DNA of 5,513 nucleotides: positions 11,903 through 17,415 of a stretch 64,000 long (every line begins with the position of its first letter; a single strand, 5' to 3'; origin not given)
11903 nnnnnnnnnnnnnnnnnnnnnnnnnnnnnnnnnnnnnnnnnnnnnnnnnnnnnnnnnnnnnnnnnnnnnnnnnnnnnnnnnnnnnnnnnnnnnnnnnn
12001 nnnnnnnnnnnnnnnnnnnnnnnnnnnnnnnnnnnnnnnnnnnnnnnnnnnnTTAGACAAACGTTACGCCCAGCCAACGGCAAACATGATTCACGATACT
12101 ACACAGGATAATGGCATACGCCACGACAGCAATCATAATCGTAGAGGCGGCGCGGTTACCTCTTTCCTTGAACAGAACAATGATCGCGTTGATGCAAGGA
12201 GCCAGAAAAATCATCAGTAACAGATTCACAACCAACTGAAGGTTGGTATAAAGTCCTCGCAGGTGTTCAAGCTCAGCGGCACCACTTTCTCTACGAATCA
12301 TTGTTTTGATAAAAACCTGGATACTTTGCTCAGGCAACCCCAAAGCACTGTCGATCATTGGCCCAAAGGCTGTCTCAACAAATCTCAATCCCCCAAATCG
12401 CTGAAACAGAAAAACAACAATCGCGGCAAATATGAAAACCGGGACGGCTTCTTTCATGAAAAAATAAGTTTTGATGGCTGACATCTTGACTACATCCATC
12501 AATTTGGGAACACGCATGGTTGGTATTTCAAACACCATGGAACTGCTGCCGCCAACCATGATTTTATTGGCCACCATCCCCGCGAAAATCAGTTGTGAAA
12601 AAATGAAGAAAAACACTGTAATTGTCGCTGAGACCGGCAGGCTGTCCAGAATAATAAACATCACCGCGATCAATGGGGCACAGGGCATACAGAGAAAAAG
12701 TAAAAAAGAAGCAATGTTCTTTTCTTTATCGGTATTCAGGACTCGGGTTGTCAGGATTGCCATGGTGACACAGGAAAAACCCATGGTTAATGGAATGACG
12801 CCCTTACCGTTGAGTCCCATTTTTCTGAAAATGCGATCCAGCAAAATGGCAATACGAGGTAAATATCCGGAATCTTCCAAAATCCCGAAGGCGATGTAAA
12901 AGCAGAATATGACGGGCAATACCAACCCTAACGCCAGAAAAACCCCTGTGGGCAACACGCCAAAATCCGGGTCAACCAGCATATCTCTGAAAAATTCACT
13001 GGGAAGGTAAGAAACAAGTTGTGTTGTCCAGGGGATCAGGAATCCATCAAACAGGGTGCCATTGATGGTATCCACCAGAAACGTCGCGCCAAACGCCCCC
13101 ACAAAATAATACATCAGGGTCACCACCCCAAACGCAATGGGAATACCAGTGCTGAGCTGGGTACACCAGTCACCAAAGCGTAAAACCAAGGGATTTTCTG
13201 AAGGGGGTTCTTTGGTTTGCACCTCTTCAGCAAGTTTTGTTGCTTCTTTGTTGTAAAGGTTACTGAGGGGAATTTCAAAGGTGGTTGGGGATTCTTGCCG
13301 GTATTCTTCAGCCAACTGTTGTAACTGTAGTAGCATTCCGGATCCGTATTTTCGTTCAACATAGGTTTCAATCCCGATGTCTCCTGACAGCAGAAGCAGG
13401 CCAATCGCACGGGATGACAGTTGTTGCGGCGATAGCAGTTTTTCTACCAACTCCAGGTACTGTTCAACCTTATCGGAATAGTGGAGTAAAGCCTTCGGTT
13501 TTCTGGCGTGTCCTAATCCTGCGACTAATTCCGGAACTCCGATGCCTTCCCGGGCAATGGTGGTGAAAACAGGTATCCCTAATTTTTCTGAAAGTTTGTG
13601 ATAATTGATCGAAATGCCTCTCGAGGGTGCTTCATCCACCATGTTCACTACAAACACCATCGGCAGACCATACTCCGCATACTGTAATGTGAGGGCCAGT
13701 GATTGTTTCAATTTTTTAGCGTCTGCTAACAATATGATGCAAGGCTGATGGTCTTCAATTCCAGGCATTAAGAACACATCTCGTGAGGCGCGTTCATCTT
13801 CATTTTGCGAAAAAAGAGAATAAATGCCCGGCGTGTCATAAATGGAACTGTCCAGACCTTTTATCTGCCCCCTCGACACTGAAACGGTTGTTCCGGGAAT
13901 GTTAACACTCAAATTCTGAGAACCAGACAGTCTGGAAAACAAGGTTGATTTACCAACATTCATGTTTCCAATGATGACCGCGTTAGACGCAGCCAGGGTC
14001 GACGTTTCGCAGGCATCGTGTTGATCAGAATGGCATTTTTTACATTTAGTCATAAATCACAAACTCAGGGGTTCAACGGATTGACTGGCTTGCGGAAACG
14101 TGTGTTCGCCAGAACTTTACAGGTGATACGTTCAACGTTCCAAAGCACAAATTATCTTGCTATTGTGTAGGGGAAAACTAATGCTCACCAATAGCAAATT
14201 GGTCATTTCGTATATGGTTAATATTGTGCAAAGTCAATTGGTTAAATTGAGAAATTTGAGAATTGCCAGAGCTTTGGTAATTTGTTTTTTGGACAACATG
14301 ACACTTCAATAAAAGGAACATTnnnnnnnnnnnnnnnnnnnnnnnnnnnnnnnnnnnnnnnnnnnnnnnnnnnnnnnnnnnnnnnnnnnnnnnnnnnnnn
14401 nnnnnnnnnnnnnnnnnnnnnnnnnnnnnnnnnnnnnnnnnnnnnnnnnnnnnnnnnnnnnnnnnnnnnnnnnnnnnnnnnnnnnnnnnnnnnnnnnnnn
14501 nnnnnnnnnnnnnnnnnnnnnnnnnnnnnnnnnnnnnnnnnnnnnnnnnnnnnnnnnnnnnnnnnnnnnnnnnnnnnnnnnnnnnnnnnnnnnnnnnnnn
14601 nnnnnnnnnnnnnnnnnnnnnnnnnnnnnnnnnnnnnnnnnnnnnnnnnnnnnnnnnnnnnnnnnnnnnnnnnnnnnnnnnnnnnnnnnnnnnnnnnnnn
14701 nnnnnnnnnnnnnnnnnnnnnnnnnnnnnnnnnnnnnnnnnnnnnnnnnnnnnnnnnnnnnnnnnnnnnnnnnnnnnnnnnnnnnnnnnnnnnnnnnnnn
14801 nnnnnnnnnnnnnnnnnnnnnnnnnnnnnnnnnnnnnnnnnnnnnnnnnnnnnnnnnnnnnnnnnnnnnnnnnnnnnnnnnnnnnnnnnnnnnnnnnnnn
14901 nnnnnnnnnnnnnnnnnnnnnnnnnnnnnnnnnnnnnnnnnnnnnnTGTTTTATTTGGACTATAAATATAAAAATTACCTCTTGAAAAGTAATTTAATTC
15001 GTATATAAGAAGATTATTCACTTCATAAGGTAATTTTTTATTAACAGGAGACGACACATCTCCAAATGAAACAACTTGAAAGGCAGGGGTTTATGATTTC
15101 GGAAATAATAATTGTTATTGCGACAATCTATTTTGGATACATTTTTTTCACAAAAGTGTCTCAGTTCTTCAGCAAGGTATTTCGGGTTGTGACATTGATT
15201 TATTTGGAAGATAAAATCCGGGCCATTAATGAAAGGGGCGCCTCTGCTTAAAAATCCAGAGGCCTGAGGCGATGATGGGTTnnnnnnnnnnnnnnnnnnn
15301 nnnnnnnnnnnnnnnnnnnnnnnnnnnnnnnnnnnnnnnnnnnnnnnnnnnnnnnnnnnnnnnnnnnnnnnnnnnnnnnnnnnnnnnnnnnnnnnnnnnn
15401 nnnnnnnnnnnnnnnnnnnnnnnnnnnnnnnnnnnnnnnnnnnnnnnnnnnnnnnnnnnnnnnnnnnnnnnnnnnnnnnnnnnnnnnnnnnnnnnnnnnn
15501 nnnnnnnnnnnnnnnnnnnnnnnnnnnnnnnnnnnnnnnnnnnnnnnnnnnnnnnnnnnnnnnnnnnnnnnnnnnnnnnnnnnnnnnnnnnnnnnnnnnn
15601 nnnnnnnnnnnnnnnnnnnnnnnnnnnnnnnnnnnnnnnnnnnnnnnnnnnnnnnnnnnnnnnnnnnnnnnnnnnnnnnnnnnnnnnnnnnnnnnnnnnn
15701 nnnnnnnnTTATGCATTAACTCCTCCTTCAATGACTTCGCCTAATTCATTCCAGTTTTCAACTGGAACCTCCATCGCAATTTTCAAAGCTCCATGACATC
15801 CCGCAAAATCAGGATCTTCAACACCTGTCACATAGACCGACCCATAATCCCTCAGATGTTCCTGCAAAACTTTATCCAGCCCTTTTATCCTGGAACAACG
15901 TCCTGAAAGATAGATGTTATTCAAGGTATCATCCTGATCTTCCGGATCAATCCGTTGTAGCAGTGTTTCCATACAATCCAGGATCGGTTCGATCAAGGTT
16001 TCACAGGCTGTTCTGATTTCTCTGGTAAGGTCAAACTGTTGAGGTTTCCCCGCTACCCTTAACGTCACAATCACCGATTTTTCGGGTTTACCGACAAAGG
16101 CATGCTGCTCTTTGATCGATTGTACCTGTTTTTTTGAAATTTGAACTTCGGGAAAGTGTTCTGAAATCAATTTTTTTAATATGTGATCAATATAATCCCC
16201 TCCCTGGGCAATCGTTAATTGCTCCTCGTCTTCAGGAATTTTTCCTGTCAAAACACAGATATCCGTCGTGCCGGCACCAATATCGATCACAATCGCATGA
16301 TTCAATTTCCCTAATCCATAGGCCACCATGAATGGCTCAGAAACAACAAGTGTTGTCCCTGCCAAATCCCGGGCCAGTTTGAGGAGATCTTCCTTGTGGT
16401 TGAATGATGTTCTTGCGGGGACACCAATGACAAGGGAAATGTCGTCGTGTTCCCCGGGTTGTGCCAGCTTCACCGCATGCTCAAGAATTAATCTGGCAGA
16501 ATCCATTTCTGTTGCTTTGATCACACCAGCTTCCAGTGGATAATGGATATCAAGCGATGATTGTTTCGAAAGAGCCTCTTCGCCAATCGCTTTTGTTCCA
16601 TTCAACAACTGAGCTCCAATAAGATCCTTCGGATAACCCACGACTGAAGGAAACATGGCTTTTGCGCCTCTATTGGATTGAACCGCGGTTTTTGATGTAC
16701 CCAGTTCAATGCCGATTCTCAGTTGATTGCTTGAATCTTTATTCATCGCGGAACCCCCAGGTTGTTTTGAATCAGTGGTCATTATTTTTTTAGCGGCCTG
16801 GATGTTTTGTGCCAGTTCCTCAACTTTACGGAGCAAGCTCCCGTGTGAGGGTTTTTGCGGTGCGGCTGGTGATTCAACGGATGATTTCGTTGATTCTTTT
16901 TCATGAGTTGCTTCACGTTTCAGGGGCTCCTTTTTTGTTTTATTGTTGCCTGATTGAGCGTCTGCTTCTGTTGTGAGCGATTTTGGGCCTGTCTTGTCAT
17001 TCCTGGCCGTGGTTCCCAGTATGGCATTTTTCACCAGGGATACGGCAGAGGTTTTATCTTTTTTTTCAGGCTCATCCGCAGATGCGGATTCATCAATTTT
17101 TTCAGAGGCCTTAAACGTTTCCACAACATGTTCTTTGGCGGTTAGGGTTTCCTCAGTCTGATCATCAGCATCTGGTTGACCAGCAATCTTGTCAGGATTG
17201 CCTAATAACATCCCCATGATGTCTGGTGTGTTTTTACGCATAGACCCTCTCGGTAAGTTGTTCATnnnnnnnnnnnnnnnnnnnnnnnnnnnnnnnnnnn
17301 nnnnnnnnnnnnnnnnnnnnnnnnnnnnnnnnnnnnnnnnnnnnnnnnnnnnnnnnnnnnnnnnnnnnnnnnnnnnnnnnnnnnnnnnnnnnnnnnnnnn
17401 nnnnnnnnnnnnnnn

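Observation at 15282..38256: Two non-identical mam gene sets side by side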

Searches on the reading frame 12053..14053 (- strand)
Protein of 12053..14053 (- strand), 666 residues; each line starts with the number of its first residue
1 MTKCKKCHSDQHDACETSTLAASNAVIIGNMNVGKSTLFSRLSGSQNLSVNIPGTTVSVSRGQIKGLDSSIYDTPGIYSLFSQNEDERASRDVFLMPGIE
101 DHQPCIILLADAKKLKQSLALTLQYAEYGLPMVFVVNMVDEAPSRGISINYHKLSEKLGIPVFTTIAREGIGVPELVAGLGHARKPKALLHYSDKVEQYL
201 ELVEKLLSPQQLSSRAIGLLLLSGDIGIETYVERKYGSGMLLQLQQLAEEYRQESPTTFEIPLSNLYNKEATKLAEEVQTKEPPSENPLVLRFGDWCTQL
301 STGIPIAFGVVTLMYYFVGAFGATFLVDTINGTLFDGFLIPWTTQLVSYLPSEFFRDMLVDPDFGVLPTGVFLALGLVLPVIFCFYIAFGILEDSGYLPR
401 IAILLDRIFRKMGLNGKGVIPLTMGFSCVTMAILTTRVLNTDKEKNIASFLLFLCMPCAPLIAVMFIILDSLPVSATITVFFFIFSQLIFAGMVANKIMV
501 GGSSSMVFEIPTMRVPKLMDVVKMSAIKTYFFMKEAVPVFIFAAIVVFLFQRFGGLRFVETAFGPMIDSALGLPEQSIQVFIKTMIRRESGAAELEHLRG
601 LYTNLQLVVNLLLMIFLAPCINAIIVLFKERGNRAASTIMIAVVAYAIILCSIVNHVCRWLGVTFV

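Call 43: search_protein_families(library=pfam, proteins=[window:12053-14053:-], max_evalue=0.01)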
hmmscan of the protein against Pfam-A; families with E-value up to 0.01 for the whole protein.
window:12053-14053:- (666 aa): 7 families
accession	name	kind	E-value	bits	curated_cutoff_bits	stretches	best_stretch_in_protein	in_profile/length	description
PF02421.24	FeoB_N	-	4e-40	137.3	27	1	25-177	3-153/156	Ferrous iron transport protein B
PF07670.19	Gate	-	6e-29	101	29.6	2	378-469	4-101/104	Nucleoside recognition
PF01926.29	MMR_HSR1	-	5.5e-15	55.9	21.9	1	25-137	2-112/113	50S ribosome-binding GTPase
PF07664.17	FeoB_C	-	0.00015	21.9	26.6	1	480-524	4-50/54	Ferrous iron transport protein B C terminus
PF03193.22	RsgA_GTPase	-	0.00047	20.5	30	0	18-78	102-169/174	RsgA GTPase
PF17910.6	FeoB_Cyto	-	0.0012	19.6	23.4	1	192-264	1-74/90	FeoB cytosolic helical domain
PF00009.33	GTP_EFTU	-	0.0035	17.4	26.5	0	24-43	5-24/188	Elongation factor Tu GTP binding domain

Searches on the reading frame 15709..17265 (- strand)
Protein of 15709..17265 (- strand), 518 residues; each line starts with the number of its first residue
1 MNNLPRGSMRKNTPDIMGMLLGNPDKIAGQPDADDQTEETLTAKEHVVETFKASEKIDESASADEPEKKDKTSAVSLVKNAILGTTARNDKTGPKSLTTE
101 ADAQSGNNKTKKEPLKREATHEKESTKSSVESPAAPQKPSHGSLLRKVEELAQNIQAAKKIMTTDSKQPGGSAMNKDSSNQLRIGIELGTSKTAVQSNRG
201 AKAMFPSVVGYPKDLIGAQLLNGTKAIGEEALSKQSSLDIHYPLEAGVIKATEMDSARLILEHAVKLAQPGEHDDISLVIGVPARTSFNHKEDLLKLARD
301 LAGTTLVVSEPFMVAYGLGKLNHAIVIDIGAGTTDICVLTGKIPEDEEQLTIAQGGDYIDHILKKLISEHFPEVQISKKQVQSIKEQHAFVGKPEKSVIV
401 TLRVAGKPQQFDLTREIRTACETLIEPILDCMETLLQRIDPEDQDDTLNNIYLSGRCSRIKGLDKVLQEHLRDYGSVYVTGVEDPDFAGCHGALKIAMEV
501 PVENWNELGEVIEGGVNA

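Call 4: search_protein_families(library=pfam, proteins=[window:15709-17265:-], max_evalue=0.01)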
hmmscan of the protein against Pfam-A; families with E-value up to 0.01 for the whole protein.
window:15709-17265:- (518 aa): 7 families
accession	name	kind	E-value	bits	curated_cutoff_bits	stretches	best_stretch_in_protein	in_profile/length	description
PF06723.19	MreB_Mbl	-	4.8e-25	88.5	27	1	183-496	3-318/327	MreB/Mbl protein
PF00022.25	Actin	-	1.9e-12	46.9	27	1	201-389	26-213/410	Actin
PF22128.2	Alp7A_like_C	-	1.6e-08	34.9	22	1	324-461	2-130/156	Alp7A C-terminal domain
PF14450.12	FtsA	-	0.00011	23.1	31.8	1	325-489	1-124/127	Cell division protein FtsA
PF25229.1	Salactin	-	0.00017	21.2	27.1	1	184-499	4-333/335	Salactin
PF21522.3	MreB-like_C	-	0.0019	19.2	27.8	0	326-438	1-99/123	Archaeal actin homologue MreB-like, C-terminal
PF17989.7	ALP_N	-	0.0039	17.8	26.3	0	185-308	1-125/148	Actin like proteins N terminal domain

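Call 44: search_protein_families(library=ncbifam, proteins=[window:15709-17265:-], max_evalue=0.001)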
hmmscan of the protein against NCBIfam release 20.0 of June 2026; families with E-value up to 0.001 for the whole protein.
window:15709-17265:- (518 aa): 8 families
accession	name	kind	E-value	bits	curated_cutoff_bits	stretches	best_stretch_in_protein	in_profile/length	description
NF040964.1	MamK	subfamily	5.5e-128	426.7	400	1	182-512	1-334/335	MamK family actin-like protein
NF053558.1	BeeR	equivalog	2.8e-64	217.3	530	1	183-507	2-347/349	BeeR family actin-like protein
NF010539.0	PRK13927.1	subfamily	3e-20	72.4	293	1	183-493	8-322/339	rod shape-determining protein MreB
TIGR00904.1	mreB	subfamily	1.4e-15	57.2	365.75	1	183-471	4-304/334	MreB/Mrl family cell shape determining protein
NF010540.1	PRK13929.1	exception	8.4e-11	41.5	515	1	182-471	5-302/334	rod-share determining protein MreBH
NF011660.0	PRK15080.1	equivalog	2.2e-07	30.4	182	0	305-365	125-182/277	ethanolamine utilization protein EutJ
NF053533.1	salactin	equivalog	6.6e-07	28.7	400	1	184-498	4-333/335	actin-like salactin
TIGR01174.1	ftsA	equivalog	0.00058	19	175.85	0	325-473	199-340/371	cell division protein FtsA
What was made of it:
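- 15709..17265 (-): MamK-1, an actin-like paralogue. The core runs about 15709-16746. The N-terminal 173 aa are open but unconserved. NCBIfam MamK 427 bits, above the cut-off of 400 (call 44).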
